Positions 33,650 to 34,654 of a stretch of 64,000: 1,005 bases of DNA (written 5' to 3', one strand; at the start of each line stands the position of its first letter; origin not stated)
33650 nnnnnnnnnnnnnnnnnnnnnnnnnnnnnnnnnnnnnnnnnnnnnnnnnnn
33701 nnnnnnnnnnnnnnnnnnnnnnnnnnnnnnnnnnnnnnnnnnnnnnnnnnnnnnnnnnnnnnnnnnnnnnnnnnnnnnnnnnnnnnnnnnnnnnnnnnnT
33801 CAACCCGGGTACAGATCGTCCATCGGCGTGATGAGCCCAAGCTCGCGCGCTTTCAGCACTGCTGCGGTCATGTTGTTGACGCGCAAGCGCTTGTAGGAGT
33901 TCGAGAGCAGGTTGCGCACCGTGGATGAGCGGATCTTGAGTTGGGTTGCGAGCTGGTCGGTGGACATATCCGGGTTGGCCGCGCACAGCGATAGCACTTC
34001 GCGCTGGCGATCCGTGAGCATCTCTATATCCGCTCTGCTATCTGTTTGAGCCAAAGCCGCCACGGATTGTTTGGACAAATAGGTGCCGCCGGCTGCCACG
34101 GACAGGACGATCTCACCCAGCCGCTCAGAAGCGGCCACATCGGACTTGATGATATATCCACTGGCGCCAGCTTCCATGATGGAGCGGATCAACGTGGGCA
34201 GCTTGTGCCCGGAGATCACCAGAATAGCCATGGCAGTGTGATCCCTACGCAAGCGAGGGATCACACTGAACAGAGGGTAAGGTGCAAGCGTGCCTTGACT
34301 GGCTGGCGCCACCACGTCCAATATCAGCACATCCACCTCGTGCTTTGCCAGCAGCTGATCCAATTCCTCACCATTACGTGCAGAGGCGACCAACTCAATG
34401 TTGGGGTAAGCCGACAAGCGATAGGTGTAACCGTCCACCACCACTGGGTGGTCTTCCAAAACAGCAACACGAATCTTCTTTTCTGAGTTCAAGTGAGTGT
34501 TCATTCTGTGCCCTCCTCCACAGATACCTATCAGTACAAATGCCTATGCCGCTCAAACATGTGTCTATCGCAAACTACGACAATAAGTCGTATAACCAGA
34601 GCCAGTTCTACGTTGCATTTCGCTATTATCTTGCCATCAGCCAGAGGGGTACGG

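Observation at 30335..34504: Rearranged ComQXPA-like prenylated-peptide quorum-sensing cassette in an apparently non-Firmicute genome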

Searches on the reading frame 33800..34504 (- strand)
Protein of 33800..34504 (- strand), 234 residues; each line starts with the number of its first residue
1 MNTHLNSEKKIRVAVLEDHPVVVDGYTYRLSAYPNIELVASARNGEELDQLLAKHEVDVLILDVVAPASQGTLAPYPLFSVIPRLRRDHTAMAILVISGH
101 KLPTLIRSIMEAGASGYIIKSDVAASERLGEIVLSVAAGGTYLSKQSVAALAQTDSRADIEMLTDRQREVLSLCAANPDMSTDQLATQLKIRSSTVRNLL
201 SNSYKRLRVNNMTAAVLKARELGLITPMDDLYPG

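Call 3: search_protein_families(library=pfam, proteins=[window:33800-34504:-], max_evalue=0.1)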
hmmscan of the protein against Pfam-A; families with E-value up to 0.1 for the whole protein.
window:33800-34504:- (234 aa): 13 families
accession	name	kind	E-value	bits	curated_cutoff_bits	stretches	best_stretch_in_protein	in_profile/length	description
PF00072.30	Response_reg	-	1.3e-11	45.1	30.2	1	13-121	1-100/111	Response regulator receiver domain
PF00196.25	GerE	-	7.3e-09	35.6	23.5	1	162-218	2-56/57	Bacterial regulatory proteins, luxR family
PF04545.22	Sigma70_r4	-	3.7e-06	26.8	24.1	1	162-208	4-49/50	Sigma-70, region 4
PF08281.18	Sigma70_r4_2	-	1.4e-05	25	25.7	1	160-207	8-54/54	Sigma-70, region 4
PF01047.28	MarR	-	0.0099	16.2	24.6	1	163-198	1-36/59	MarR family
PF05331.17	DUF742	-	0.012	15.8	27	1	150-204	27-80/114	Protein of unknown function (DUF742)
PF01498.24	HTH_Tnp_Tc3_2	-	0.02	15.6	31.5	1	167-203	1-42/72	Transposase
PF03466.25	LysR_substrate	-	0.023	14.5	28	0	32-62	31-61/209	LysR substrate binding domain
PF12802.13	MarR_2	-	0.03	14.9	27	0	163-200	3-41/61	MarR family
PF13412.12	HTH_24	-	0.045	13.8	21.9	0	164-198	2-36/48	Winged helix-turn-helix DNA-binding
PF04967.18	HTH_10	-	0.048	13.9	23.1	0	180-207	24-51/53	HTH DNA binding domain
PF13565.12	HTH_32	-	0.09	13.8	33.7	0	164-200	30-73/73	Homeodomain-like domain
PF08280.17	HTH_Mga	-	0.091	13.2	23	0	166-202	6-42/59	M protein trans-acting positive regulator (MGA) HTH domain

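Call 4: search_protein_families(library=ncbifam, proteins=[window:33800-34504:-], max_evalue=0.1)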
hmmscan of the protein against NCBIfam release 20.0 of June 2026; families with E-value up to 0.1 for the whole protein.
window:33800-34504:- (234 aa): 54 families (the best 25 are shown)
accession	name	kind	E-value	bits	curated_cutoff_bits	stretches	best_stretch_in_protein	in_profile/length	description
NF052445.1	RespRegMctR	equivalog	7.1e-25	87.6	300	1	10-214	1-193/205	two-component system response regulator MctR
NF011896.0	PRK15369.1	equivalog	3.8e-23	82.2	242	1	9-225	2-210/211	two component system response regulator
NF047785.1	respo_reg_MadR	equivalog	1.9e-20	73.1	300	1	11-225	1-209/209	MadR family response regulator transcription factor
NF007935.0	PRK10651.1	equivalog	1.2e-16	60.6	250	1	7-211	3-202/216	two-component system response regulator NarL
NF007708.0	PRK10403.1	equivalog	3.1e-16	59.5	343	1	10-216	6-205/215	nitrate/nitrite response regulator protein NarP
NF007685.0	PRK10360.1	equivalog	3.2e-16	59.7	258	1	11-212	2-185/196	response regulator transcription factor UhpA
NF007018.1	PRK09483.1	equivalog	1e-11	44.9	280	1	11-209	2-193/217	UvrY/SirA/GacA family response regulator transcription factor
NF041830.1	RR_TF_ErdR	exception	2.9e-10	40.2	390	1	15-223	6-209/213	response regulator transcription factor ErdR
NF008098.0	PRK10840.1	equivalog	1.7e-08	34.2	235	1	10-212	3-198/216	response regulator transcription factor RcsB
NF001965.0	PRK00742.1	subfamily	5.4e-08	32.4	293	1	9-155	2-142/357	chemotaxis-specific protein-glutamate methyltransferase CheB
NF007403.0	PRK09935.1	equivalog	8.5e-08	32.1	271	1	11-218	4-203/210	fimbria biosynthesis transcriptional regulator FimZ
TIGR02875.1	spore_0_A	equivalog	1.4e-07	31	200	1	9-123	1-111/262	sporulation transcription factor Spo0A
NF009206.0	PRK12555.1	subfamily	1.5e-06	27.4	342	1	11-121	1-105/340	chemotaxis-specific protein-glutamate methyltransferase CheB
NF006900.1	PRK09390.1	equivalog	3.3e-06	26.8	255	1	11-216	5-194/203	response regulator FixJ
TIGR03541.1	reg_near_HchA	equivalog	1.9e-05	24.3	215.6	1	120-223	135-230/232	PA1136 family autoinducer-binding transcriptional regulator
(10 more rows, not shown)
